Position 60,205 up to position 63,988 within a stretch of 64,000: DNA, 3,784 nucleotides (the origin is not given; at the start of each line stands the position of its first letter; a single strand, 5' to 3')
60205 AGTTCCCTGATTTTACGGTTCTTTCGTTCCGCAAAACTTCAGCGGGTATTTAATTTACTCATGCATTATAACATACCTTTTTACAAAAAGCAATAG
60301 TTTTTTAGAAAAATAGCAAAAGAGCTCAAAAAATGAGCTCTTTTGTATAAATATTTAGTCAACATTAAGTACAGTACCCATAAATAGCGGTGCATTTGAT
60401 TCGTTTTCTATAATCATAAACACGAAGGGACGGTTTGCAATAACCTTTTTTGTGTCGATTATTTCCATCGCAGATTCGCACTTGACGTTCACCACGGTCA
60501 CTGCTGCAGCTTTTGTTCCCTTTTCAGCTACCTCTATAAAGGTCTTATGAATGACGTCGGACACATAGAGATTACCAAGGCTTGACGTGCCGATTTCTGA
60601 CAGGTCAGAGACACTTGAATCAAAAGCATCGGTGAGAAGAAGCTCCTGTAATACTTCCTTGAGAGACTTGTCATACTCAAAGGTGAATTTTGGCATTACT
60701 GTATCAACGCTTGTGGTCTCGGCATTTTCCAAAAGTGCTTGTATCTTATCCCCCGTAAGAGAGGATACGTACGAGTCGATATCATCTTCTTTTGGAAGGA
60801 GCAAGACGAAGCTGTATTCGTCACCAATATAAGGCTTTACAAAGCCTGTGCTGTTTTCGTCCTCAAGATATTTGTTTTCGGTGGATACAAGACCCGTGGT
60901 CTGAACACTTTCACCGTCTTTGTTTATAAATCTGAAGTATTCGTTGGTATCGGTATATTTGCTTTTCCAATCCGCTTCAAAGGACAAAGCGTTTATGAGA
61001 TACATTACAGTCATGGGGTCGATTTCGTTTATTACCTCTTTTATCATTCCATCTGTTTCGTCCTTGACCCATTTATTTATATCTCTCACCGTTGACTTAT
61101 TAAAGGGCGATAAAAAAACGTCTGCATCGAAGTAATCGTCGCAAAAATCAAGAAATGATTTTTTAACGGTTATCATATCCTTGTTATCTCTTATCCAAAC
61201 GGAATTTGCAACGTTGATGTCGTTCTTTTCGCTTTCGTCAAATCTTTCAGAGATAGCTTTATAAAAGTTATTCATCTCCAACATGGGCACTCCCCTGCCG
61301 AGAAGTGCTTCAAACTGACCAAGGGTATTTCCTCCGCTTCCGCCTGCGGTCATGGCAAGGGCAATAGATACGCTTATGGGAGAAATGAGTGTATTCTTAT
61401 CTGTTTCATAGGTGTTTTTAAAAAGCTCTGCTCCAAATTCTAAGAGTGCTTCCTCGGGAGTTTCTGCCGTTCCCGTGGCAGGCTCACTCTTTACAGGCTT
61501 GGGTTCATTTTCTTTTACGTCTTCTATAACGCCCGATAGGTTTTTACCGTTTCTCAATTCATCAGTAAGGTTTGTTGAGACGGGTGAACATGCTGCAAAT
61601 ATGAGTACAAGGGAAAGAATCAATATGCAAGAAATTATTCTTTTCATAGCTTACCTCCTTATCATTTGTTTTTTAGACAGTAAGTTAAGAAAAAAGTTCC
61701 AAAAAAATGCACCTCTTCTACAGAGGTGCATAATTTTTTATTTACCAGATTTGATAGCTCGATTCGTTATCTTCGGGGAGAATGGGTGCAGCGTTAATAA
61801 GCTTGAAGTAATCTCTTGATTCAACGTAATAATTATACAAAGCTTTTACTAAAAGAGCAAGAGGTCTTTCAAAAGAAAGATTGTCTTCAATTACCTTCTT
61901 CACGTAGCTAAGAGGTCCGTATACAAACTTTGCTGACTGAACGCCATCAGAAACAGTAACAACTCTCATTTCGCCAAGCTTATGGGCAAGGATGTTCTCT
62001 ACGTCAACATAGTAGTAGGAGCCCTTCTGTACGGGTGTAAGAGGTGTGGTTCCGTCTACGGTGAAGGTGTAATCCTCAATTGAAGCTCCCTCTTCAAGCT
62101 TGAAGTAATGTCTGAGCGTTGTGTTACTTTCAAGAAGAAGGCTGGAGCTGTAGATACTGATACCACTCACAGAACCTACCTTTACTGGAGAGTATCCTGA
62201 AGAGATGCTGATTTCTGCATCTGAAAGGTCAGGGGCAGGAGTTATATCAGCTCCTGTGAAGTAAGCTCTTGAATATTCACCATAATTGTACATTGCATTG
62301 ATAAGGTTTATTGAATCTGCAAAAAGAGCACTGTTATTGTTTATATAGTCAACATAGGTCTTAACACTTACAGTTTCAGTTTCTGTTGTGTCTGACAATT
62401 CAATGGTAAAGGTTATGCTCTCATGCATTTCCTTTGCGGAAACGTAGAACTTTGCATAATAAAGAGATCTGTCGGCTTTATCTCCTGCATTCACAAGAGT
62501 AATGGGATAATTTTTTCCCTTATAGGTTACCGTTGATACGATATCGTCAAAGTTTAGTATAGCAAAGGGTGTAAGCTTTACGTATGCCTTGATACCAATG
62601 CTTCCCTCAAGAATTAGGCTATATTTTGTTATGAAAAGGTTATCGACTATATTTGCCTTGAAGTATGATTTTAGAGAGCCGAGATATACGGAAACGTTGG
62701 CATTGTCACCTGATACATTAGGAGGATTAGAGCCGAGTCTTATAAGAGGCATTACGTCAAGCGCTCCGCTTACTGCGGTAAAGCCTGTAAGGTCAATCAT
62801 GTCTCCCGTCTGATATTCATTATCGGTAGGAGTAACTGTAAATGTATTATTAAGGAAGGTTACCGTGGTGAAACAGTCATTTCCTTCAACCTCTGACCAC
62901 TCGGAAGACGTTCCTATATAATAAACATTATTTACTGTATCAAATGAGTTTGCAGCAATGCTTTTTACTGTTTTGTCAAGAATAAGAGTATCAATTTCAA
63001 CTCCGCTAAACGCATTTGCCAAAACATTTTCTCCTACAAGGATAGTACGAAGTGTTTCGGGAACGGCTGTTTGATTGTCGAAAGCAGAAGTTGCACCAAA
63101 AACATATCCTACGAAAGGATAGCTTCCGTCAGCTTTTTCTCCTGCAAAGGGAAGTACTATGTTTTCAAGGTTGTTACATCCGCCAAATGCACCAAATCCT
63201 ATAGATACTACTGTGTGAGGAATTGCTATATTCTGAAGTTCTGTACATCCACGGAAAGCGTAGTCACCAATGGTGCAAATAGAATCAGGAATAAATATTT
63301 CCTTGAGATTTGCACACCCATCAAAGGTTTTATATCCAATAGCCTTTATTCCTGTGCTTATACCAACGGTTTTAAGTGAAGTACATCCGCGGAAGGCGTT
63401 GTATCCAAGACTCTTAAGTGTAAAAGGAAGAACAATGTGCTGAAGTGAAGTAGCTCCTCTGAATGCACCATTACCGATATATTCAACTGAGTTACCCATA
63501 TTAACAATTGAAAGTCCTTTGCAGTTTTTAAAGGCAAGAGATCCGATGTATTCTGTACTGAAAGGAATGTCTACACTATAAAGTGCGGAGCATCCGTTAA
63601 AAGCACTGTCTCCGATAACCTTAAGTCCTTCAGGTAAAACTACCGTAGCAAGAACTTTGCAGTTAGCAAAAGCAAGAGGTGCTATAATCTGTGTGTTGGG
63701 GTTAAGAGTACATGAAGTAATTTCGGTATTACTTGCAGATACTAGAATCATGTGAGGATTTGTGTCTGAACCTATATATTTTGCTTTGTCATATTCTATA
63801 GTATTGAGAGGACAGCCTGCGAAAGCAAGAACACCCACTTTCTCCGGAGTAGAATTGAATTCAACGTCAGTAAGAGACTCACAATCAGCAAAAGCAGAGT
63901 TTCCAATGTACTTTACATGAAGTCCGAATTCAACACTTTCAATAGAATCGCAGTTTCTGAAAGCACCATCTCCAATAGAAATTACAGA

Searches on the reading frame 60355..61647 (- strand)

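Call 86: search_protein_families(library=pfam, proteins=[window:60355-61647:-], max_evalue=0.00001)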
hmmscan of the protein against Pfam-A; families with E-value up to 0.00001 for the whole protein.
window:60355-61647:- (430 aa): 1 family
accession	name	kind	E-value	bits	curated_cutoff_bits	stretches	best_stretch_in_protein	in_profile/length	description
PF00079.25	Serpin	-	1.3e-83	281.7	27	1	68-428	3-369/370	Serpin (serine protease inhibitor)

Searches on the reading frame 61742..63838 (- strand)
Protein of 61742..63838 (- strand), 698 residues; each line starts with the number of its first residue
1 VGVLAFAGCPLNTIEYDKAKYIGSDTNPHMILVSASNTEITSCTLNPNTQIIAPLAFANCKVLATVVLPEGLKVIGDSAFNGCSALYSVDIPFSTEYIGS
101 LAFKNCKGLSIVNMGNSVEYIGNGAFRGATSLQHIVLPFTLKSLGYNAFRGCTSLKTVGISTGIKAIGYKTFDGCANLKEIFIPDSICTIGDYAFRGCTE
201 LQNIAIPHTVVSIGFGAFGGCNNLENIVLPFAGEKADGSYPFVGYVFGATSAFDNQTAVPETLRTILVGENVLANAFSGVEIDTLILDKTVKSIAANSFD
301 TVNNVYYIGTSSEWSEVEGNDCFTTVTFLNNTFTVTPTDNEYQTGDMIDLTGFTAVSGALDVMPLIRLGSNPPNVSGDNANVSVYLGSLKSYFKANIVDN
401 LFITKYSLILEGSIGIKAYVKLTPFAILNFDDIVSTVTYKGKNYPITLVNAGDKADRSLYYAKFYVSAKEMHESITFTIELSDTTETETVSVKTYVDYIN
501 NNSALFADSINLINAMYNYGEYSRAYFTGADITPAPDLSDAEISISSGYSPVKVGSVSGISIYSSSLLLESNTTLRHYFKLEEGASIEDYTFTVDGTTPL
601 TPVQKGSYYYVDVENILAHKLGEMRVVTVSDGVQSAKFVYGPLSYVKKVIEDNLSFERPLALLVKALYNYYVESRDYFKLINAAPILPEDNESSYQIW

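Call 86: search_protein_families(library=pfam, proteins=[window:61742-63838:-], max_evalue=0.00001)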
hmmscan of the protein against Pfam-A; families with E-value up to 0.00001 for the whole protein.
window:61742-63838:- (698 aa): 2 families
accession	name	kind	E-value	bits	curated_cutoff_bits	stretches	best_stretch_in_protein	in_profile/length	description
PF13306.12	LRR_5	-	2.7e-57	192.6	27.7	2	121-230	3-109/127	BspA type Leucine rich repeat region (6 copies)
PF13855.12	LRR_8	-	7.1e-07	29.3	27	0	116-157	11-53/61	Leucine rich repeat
